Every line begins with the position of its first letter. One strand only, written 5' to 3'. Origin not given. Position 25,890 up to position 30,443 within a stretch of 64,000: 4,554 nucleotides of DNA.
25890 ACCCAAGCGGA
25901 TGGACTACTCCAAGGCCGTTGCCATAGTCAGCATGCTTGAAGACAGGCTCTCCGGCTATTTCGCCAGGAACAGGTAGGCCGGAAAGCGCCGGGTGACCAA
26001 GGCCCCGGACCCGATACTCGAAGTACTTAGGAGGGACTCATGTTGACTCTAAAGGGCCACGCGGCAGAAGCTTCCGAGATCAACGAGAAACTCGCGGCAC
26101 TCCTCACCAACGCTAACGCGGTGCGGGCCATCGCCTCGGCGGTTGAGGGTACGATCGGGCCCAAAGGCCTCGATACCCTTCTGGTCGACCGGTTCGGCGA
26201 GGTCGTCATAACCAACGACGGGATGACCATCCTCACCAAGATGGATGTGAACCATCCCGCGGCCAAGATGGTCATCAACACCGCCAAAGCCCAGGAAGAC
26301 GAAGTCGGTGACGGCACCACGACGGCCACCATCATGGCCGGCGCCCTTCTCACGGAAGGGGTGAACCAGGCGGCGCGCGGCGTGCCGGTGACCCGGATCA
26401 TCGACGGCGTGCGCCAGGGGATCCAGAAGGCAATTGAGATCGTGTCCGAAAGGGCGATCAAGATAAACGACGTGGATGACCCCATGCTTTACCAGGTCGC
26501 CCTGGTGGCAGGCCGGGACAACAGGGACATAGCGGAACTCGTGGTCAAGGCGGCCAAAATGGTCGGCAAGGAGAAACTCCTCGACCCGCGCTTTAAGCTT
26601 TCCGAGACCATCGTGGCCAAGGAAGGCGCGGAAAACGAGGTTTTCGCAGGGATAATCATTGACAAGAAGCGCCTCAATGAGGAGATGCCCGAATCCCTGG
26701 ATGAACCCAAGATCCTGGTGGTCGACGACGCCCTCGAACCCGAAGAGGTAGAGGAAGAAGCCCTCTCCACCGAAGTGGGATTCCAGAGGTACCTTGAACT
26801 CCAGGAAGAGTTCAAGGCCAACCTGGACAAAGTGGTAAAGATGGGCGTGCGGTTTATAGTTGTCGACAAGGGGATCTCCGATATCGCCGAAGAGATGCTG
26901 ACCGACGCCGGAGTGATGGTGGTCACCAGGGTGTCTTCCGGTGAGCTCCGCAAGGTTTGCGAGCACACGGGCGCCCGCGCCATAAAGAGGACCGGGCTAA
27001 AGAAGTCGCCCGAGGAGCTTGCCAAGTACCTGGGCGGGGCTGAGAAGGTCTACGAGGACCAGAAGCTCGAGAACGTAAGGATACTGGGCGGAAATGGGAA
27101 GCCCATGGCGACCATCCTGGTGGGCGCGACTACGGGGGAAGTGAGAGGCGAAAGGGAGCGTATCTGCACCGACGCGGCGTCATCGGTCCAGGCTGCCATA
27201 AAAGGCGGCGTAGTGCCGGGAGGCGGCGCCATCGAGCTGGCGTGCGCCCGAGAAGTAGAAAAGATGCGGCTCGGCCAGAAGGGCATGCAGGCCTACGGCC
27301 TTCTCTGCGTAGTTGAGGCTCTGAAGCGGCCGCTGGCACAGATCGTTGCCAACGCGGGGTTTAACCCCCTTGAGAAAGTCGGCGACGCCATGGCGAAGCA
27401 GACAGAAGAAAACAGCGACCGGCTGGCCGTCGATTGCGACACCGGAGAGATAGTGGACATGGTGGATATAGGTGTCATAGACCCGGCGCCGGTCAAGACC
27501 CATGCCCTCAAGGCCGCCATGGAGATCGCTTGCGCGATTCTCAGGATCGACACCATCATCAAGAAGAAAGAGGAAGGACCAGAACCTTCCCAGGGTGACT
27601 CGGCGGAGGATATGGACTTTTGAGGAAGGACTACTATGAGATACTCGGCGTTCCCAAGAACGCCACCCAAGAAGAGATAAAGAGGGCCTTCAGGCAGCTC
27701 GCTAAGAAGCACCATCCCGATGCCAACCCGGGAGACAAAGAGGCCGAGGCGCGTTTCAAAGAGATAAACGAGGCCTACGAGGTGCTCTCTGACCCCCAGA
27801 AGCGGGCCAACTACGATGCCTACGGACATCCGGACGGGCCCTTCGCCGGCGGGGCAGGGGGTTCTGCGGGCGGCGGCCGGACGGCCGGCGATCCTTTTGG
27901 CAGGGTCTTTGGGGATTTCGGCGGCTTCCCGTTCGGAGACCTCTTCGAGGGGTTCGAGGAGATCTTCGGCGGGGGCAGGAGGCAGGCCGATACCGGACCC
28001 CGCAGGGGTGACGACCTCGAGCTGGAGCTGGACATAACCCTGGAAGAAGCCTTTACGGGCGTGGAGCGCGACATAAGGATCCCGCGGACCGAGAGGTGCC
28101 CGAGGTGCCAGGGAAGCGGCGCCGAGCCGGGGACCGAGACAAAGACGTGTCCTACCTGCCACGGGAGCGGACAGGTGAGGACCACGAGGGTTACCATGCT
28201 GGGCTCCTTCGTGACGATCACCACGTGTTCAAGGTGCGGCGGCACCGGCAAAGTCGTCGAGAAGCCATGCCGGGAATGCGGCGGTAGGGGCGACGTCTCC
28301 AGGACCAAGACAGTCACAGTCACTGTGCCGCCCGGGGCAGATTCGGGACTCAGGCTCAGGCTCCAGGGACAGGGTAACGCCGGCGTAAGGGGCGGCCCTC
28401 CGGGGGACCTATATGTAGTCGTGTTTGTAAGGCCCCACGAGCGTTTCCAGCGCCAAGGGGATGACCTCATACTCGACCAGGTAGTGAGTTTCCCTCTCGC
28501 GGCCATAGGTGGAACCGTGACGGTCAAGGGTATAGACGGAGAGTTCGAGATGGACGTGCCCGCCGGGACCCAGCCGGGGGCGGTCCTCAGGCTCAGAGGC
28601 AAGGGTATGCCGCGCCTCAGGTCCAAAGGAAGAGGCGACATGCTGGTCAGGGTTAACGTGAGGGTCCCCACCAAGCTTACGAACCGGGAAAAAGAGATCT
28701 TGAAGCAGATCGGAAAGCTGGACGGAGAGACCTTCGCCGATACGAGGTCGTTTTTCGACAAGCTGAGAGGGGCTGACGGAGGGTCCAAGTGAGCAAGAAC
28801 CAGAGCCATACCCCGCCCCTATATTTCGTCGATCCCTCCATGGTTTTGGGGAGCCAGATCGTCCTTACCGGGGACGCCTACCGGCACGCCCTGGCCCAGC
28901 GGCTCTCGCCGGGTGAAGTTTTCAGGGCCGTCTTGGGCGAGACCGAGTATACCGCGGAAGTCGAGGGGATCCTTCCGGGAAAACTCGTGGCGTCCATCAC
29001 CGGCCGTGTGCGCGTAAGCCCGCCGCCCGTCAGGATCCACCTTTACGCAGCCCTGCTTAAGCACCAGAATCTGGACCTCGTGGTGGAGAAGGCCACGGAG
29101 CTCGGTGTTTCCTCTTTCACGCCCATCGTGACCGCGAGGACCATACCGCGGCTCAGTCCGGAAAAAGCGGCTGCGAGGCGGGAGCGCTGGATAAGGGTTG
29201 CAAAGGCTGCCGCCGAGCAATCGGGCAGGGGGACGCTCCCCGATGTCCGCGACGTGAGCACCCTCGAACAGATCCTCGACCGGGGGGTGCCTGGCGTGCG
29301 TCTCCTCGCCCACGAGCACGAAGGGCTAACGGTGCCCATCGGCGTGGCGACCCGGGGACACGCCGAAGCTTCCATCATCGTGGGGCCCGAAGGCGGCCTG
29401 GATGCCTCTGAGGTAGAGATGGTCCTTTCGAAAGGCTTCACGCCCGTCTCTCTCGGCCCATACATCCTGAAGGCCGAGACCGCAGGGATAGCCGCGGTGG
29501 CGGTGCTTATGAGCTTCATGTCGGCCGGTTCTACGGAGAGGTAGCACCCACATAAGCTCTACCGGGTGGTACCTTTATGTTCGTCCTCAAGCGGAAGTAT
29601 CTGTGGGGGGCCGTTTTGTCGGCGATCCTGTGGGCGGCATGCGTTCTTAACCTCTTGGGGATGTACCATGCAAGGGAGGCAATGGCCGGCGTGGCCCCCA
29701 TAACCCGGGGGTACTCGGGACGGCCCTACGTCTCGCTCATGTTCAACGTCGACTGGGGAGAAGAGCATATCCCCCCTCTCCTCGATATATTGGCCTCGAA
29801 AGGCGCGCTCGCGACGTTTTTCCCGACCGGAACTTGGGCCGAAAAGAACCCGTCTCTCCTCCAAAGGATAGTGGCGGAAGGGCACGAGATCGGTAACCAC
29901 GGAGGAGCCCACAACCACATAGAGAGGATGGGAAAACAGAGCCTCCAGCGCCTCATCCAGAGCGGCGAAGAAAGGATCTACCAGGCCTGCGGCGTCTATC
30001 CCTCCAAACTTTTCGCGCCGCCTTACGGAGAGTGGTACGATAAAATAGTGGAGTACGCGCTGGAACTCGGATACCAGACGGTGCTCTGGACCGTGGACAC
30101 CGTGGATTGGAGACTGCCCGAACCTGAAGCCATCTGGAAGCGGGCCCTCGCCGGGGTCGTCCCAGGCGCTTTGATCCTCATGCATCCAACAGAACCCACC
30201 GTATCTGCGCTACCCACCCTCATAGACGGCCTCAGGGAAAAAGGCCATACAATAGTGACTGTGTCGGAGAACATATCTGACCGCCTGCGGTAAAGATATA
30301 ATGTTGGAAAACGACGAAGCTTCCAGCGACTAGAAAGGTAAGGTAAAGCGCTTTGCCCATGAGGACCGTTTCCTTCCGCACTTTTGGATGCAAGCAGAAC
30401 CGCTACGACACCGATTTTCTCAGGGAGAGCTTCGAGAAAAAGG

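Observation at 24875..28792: HrcA/CIRCE heat-shock operon in which grpE-dnaK are replaced by an archaeal-type (group II/III) chaperonin: CIRCE-hrcA-cpn-dnaJ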

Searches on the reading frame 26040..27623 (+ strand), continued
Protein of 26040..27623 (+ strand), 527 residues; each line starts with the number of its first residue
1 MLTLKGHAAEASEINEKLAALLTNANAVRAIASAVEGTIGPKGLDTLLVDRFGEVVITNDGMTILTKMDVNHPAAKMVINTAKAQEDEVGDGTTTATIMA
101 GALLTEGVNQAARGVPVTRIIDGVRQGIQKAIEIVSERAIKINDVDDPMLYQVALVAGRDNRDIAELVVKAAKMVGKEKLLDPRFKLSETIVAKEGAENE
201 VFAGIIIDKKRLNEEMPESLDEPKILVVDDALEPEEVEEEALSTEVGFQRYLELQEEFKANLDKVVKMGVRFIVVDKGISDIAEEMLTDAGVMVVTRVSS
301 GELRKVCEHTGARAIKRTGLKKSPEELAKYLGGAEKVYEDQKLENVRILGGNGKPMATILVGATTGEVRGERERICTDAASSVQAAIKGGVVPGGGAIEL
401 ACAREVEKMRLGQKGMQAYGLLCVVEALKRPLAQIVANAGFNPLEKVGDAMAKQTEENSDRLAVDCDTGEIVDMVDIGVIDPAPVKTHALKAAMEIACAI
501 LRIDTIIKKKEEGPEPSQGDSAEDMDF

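Call 64: find_encoding_contigs(protein=P0151, flank=6000, max_places=2)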
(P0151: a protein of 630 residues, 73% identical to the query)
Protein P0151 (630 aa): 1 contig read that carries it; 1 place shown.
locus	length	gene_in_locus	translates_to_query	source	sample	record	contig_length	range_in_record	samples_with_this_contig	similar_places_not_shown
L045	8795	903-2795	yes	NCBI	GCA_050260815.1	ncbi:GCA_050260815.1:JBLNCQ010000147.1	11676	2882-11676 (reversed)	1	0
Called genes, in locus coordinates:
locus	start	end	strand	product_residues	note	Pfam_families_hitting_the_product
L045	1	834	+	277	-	PF18765:Polbeta (weak)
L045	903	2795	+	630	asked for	PF00012:HSP70, PF06723:MreB_Mbl, PF00012:HSP70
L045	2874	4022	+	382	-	-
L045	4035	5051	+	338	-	PF06325:PrmA, PF05175:MTS, PF01135:PCMT (weak), PF02475:TRM5-TYW2_MTfase (weak), PF13489:Methyltransf_23 (weak), PF13847:Methyltransf_31, PF08241:Methyltransf_11, PF13649:Methyltransf_25, +2 more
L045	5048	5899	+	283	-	PF20260:PUA_4 (faint), PF04452:Methyltrans_RNA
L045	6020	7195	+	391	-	PF01820:Dala_Dala_lig_N, PF02222:ATP-grasp, PF02786:CPSase_L_D2, PF07478:Dala_Dala_lig_C, PF02655:ATP-grasp_3 (weak), PF13535:ATP-grasp_4 (faint)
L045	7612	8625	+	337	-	PF17989:ALP_N, PF21522:MreB-like_C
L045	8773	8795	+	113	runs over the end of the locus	PF11969:DcpS_C, PF01230:HIT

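Call 65: find_encoding_contigs(protein=P0193, flank=6000, max_places=2)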
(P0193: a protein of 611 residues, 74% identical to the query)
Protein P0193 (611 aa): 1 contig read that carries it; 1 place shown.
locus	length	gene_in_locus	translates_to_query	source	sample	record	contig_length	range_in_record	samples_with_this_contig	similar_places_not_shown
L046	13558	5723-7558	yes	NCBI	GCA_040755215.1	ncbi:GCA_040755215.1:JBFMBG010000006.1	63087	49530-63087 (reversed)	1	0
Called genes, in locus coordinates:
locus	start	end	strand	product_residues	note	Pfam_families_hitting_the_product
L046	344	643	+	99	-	PF13193:AMP-binding_C (weak)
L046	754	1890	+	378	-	PF04055:Radical_SAM, PF06969:HemN_C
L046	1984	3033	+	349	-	PF03444:WHD_HrcA (faint), PF01628:HrcA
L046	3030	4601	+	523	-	PF00118:Cpn60_TCP1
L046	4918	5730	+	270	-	PF01025:GrpE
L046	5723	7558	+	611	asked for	PF00012:HSP70, PF06723:MreB_Mbl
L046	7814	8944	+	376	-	PF00226:DnaJ, PF01556:DnaJ_C, PF00684:DnaJ_CXXCXGXG, PF27439:DnaJ_C_2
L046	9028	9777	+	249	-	PF20260:PUA_4, PF04452:Methyltrans_RNA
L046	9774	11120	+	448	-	PF00919:UPF0004, PF04055:Radical_SAM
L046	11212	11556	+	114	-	PF11969:DcpS_C, PF01230:HIT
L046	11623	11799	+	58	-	PF01165:Ribosomal_S21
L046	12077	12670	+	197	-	PF00440:TetR_N, PF17932:TetR_C_24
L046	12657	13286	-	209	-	PF00583:Acetyltransf_1 (weak)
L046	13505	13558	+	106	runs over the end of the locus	-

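Call 72: find_encoding_contigs(protein=P0179, flank=5000, max_places=2)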
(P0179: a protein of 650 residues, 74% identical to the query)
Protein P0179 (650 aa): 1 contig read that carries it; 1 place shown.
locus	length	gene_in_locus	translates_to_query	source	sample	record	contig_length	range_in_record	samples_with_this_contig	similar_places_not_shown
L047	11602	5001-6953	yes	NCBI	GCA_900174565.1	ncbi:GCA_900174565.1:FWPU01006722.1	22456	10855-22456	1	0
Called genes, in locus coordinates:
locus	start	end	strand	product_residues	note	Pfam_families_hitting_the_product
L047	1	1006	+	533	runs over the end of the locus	PF01943:Polysacc_synt, PF03023:MurJ, PF01554:MatE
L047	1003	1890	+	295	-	PF01503:PRA-PH (faint), PF03819:MazG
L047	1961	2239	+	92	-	PF00216:Bac_DNA_binding, PF18291:HU-HIG (weak)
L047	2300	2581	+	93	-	PF07873:YabP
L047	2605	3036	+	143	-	PF09578:Spore_YabQ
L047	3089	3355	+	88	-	PF04977:DivIC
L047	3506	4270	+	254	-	PF08220:HTH_DeoR (faint), PF01628:HrcA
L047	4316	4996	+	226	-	PF01025:GrpE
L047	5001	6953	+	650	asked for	PF00012:HSP70, PF06723:MreB_Mbl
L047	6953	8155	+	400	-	PF00226:DnaJ, PF01556:DnaJ_C, PF00684:DnaJ_CXXCXGXG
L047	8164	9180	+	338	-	PF06325:PrmA, PF05175:MTS (weak), PF02475:TRM5-TYW2_MTfase (weak), PF13649:Methyltransf_25 (weak), PF13847:Methyltransf_31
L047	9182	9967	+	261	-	PF04452:Methyltrans_RNA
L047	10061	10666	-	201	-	PF05685:Uma2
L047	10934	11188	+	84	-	-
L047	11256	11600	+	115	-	?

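Call 73: find_encoding_contigs(protein=P0158, flank=5000, max_places=2)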
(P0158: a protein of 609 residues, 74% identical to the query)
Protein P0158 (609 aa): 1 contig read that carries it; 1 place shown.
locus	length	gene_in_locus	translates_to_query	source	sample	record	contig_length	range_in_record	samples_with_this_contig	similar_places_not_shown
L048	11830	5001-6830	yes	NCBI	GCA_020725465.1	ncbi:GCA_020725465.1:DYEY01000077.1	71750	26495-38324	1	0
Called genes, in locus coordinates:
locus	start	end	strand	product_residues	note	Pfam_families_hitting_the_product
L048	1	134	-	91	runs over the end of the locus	PF01649:Ribosomal_S20p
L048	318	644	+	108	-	PF04020:Phage_holin_4_2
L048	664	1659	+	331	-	PF03418:Peptidase_A25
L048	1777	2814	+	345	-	PF07454:SpoIIP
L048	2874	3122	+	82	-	-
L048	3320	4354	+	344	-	PF01628:HrcA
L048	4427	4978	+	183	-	PF01025:GrpE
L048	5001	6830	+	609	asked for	PF00012:HSP70, PF06723:MreB_Mbl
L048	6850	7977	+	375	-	PF00226:DnaJ, PF01556:DnaJ_C, PF00684:DnaJ_CXXCXGXG, PF27439:DnaJ_C_2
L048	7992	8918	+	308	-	PF06325:PrmA, PF05175:MTS, PF08241:Methyltransf_11 (weak), PF13649:Methyltransf_25, PF13847:Methyltransf_31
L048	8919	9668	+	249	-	PF20260:PUA_4, PF04452:Methyltrans_RNA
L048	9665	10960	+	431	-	PF00919:UPF0004, PF04055:Radical_SAM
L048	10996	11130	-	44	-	-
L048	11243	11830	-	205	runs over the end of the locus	PF04647:AgrB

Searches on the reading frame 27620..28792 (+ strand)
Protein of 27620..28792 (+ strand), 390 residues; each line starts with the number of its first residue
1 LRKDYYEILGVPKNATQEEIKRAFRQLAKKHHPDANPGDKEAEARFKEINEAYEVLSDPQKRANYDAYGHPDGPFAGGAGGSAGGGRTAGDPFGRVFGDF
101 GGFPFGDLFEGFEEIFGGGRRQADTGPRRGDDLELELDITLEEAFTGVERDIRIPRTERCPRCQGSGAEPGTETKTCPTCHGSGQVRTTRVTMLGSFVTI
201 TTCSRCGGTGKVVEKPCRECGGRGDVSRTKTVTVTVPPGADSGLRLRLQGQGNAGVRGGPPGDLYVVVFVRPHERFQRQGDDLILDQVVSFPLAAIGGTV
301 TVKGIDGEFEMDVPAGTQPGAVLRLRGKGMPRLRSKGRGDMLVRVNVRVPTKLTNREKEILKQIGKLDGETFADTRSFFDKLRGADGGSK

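Call 3: search_protein_families(library=pfam, proteins=[window:27620-28792:+])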
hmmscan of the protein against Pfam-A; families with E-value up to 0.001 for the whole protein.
window:27620-28792:+ (390 aa): 4 families
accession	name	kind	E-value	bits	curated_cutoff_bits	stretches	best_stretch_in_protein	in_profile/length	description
PF01556.23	DnaJ_C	-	2.9e-50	170.7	26.6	1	133-350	1-152/152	DnaJ C terminal domain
PF00226.36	DnaJ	-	1.1e-30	105.9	27.8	1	4-66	1-63/63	DnaJ domain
PF00684.25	DnaJ_CXXCXGXG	-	2.7e-17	63.2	32.7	1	160-224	1-65/65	DnaJ central domain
PF15777.11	Anti-TRAP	-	0.00011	22.6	32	1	158-197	11-53/59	Tryptophan RNA-binding attenuator protein inhibitory protein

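Call 6: search_protein_families(library=ncbifam, proteins=[window:27620-28792:+])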
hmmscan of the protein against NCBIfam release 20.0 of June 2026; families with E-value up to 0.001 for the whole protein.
window:27620-28792:+ (390 aa): 19 families
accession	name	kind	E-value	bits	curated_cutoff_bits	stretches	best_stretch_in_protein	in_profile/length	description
TIGR02349.1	DnaJ_bact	equivalog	8.6e-131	436.5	377.2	1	4-366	1-352/354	molecular chaperone DnaJ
NF008035.0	PRK10767.1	subfamily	2.2e-130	435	338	1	2-383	3-366/374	molecular chaperone DnaJ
NF010874.0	PRK14281.1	equivalog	5.8e-117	391.2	619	1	1-381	1-391/397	chaperone protein DnaJ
NF010894.0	PRK14301.1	equivalog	1.2e-114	383.1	548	1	2-382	3-366/373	chaperone protein DnaJ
NF010871.0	PRK14278.1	equivalog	4.3e-107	358.3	502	1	1-376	1-359/378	molecular chaperone DnaJ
NF010885.0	PRK14292.1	equivalog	6.8e-107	357.7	585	1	3-384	2-366/371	chaperone protein DnaJ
NF010872.0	PRK14279.1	equivalog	5e-102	342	556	1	2-369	8-380/394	molecular chaperone DnaJ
NF010892.0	PRK14299.1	equivalog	4.6e-68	229.6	392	2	2-155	3-154/291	chaperone protein DnaJ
NF037946.1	terminal_TopJ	equivalog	5.2e-57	193.9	300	2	2-71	4-72/810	terminal organelle assembly protein TopJ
NF007618.0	PRK10266.1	equivalog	9e-51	173.1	403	2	222-366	150-292/306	curved DNA-binding protein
TIGR03835.1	termin_org_DnaJ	equivalog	3.6e-37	128.2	512.25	2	3-70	2-68/871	terminal organelle assembly protein TopJ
NF050028.1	CldAdptActJ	equivalog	5.4e-12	46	150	1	4-65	3-69/93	cold adaptation protein ActJcold adaptation protein ActJ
NF058604.1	RtpA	equivalog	1.4e-08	34.7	65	1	159-190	11-39/50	anti-TRAP protein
NF006948.0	PRK09430.1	equivalog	3e-07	30.3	162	1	4-56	201-260/267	co-chaperone DjlA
TIGR00714.1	hscB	equivalog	1.9e-06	28.1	46.75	1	18-65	6-56/156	Fe-S protein assembly co-chaperone HscB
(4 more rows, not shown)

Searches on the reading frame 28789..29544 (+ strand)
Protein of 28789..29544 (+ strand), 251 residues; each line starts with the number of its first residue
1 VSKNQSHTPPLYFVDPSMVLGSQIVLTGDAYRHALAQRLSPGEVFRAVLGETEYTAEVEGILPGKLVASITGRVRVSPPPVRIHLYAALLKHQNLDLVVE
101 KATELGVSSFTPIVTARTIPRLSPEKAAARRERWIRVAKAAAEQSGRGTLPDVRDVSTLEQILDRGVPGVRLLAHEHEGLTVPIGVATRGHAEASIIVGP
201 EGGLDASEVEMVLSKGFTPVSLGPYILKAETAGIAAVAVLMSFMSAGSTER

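Call 3: search_protein_families(library=pfam, proteins=[window:28789-29544:+])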
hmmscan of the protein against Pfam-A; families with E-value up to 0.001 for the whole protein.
window:28789-29544:+ (251 aa): 1 family
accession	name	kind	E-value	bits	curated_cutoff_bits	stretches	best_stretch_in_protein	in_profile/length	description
PF04452.19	Methyltrans_RNA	-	4e-43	147.3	23.9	1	78-240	2-164/165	RNA methyltransferase domain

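Call 6: search_protein_families(library=ncbifam, proteins=[window:28789-29544:+])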
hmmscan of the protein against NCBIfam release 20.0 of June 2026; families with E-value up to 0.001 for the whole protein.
window:28789-29544:+ (251 aa): 23 families
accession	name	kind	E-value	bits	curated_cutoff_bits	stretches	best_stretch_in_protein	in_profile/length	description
NF008709.0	PRK11713.7-4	equivalog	2.1e-49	168.1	292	1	12-241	4-239/246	16S rRNA (uracil(1498)-N(3))-methyltransferase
NF008692.0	PRK11713.1-5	equivalog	1.7e-47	161.8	196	1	12-242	6-241/246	16S rRNA (uracil(1498)-N(3))-methyltransferase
TIGR00046.1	TIGR00046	subfamily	3.5e-42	144.4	41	1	20-244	12-237/240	RsmE family RNA methyltransferase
NF008693.0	PRK11713.2-3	equivalog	1.2e-39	136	210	1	10-242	4-240/246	16S rRNA (uracil(1498)-N(3))-methyltransferase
NF008711.0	PRK11713.7-6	equivalog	1.9e-39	135.8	304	1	24-244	16-242/244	16S rRNA (uracil(1498)-N(3))-methyltransferase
NF008705.0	PRK11713.6-4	equivalog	4e-39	134.3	343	1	22-244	16-238/248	16S rRNA (uracil(1498)-N(3))-methyltransferase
NF008696.0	PRK11713.3-5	equivalog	2.7e-37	128.5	234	1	13-244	10-242/248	16S rRNA (uracil(1498)-N(3))-methyltransferase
NF008707.0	PRK11713.7-2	equivalog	2.5e-36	125.2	327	1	12-241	14-250/255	16S rRNA (uracil(1498)-N(3))-methyltransferase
NF008706.0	PRK11713.7-1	equivalog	2e-34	119.4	273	1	20-241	11-227/232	16S rRNA (uracil(1498)-N(3))-methyltransferase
NF008694.0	PRK11713.3-2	equivalog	1.7e-32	112.7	234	1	52-242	52-239/245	16S rRNA (uracil(1498)-N(3))-methyltransferase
NF008697.0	PRK11713.4-1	equivalog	1.7e-32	112.6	234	1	37-245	34-244/250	16S rRNA (uracil(1498)-N(3))-methyltransferase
NF008691.0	PRK11713.1-4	equivalog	4.9e-32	111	279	1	12-239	4-243/252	16S rRNA (uracil(1498)-N(3))-methyltransferase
NF008690.0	PRK11713.1-1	equivalog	1.7e-29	103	342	1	15-240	9-235/243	16S rRNA (uracil(1498)-N(3))-methyltransferase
NF008702.0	PRK11713.6-1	equivalog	3.5e-26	91.9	269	1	54-240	48-229/235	16S rRNA (uracil(1498)-N(3))-methyltransferase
NF008701.0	PRK11713.5-5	equivalog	5e-26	91.5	215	1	82-238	67-223/228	16S rRNA (uracil(1498)-N(3))-methyltransferase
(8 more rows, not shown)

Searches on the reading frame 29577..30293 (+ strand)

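Call 6: search_protein_families(library=ncbifam, proteins=[window:29577-30293:+])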
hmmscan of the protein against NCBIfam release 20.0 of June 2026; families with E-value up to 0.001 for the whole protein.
window:29577-30293:+ (238 aa): 9 families
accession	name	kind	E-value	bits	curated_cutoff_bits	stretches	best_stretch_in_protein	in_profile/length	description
TIGR02873.1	spore_ylxY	hypoth_equivalog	6.7e-54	182.9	391.5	1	40-232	75-266/268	probable sporulation protein, polysaccharide deacetylase family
TIGR02764.1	spore_ybaN_pdaB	equivalog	5.9e-45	153.4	237.4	1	51-231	7-189/191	polysaccharide deacetylase family sporulation protein PdaB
TIGR04243.1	nodulat_NodB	equivalog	1.3e-34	119.4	240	1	55-224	7-176/197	chitooligosaccharide deacetylase NodB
NF045821.1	PgAcgDacpgdA1_Bac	equivalog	4.1e-30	104.6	400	1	52-231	90-273/282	peptidoglycan-N-acetylglucosamine deacetylase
TIGR02884.1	spore_pdaA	equivalog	1.2e-29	103.6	298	1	53-230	40-221/224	delta-lactam-biosynthetic de-N-acetylase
NF045820.1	PgAcgDacpgdA_Strep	equivalog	1.8e-28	99.6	800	1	52-237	270-452/463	peptidoglycan-N-acetylglucosamine deacetylase PgdA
NF045822.1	PgAcgDacpgdA2_Bac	equivalog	1.2e-17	64.2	400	1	64-231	83-260/274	peptidoglycan-N-acetylglucosamine deacetylase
TIGR03006.1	pepcterm_polyde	equivalog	2e-11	43.6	276.2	1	65-134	36-105/272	XrtA system polysaccharide deacetylase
NF050820.1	PolSacchBiosHfsH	equivalog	0.00068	19.4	400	0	82-152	75-142/249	oligosaccharide deacetylase HfsH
